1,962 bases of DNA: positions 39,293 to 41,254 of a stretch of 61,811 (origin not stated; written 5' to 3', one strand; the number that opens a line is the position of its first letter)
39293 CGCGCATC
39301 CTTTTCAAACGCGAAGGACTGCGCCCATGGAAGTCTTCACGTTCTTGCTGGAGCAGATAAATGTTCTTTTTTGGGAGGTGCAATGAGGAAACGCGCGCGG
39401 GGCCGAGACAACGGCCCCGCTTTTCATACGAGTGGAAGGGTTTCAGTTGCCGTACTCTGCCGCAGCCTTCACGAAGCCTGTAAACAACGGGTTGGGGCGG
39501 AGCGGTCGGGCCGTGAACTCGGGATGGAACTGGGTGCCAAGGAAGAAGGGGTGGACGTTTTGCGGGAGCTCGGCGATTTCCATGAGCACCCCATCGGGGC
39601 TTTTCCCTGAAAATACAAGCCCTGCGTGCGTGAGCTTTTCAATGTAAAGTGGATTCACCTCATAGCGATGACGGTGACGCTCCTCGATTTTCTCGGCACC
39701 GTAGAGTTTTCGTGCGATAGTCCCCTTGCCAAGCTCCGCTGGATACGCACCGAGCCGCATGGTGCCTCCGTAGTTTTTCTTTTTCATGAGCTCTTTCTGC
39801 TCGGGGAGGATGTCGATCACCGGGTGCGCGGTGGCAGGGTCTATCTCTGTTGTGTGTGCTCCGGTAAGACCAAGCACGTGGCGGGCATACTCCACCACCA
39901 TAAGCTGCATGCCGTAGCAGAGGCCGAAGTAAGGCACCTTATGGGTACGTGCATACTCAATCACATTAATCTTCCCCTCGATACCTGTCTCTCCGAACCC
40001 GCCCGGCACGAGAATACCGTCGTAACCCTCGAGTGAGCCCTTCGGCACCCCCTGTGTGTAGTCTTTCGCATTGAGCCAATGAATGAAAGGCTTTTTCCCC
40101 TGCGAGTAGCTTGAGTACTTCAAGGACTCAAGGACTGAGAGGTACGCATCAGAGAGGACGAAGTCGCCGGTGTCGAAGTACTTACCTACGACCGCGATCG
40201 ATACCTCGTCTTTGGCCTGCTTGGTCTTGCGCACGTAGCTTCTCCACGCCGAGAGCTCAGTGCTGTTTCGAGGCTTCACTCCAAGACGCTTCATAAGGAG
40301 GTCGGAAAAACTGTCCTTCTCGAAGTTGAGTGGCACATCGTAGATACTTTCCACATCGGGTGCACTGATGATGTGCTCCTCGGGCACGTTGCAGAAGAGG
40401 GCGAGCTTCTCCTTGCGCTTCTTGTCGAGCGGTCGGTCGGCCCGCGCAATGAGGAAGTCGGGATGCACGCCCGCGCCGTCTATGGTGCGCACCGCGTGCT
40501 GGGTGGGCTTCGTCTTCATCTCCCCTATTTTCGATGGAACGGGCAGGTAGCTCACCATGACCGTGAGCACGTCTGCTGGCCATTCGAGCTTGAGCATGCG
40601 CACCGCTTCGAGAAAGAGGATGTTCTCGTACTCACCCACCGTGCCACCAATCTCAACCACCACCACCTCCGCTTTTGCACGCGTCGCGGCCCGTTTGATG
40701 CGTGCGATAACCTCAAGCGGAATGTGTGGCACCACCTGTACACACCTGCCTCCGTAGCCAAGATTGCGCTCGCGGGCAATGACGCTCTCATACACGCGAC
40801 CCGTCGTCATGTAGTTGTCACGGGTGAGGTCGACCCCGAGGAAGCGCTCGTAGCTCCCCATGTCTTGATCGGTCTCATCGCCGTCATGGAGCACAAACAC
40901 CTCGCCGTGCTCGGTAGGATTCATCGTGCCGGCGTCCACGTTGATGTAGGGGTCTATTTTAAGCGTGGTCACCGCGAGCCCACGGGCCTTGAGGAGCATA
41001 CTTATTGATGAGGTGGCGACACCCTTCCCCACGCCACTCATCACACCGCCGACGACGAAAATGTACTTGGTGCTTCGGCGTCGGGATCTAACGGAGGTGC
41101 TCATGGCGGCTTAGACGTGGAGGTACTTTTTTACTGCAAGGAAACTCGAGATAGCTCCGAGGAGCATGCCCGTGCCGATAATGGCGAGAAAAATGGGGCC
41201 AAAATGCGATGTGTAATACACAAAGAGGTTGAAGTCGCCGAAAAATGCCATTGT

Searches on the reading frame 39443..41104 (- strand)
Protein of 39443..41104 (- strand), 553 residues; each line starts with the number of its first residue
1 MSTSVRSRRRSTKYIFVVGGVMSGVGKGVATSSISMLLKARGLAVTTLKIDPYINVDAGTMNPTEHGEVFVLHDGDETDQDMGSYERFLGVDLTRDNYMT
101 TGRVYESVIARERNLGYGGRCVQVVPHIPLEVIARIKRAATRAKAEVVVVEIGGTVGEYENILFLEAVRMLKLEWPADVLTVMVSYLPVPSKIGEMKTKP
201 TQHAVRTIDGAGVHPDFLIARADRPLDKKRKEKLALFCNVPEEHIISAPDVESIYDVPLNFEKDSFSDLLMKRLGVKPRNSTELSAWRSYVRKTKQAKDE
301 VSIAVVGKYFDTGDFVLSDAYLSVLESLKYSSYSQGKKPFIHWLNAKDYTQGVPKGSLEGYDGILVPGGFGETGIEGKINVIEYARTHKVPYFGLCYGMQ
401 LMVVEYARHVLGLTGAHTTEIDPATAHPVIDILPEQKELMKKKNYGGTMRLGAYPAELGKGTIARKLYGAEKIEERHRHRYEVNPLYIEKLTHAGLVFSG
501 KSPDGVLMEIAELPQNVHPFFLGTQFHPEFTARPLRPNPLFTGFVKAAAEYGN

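Call 38: search_protein_families(library=pfam, proteins=[window:39443-41104:-], max_evalue=0.01)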
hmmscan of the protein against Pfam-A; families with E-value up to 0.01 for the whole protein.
window:39443-41104:- (553 aa): 4 families
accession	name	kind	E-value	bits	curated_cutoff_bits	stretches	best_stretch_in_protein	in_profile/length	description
PF06418.20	CTP_synth_N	-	2.7e-104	348.7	26.1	1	13-275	1-264/265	CTP synthase N-terminus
PF00117.34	GATase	-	9.2e-37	127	22.8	1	317-546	2-189/190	Glutamine amidotransferase class-I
PF07722.19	Peptidase_C26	-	5.3e-07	30.1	20.5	1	379-529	95-219/219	Peptidase C26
PF01656.29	CbiA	-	0.002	18.5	25.4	1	18-97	3-54/125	CobQ/CobB/MinD/ParA nucleotide binding domain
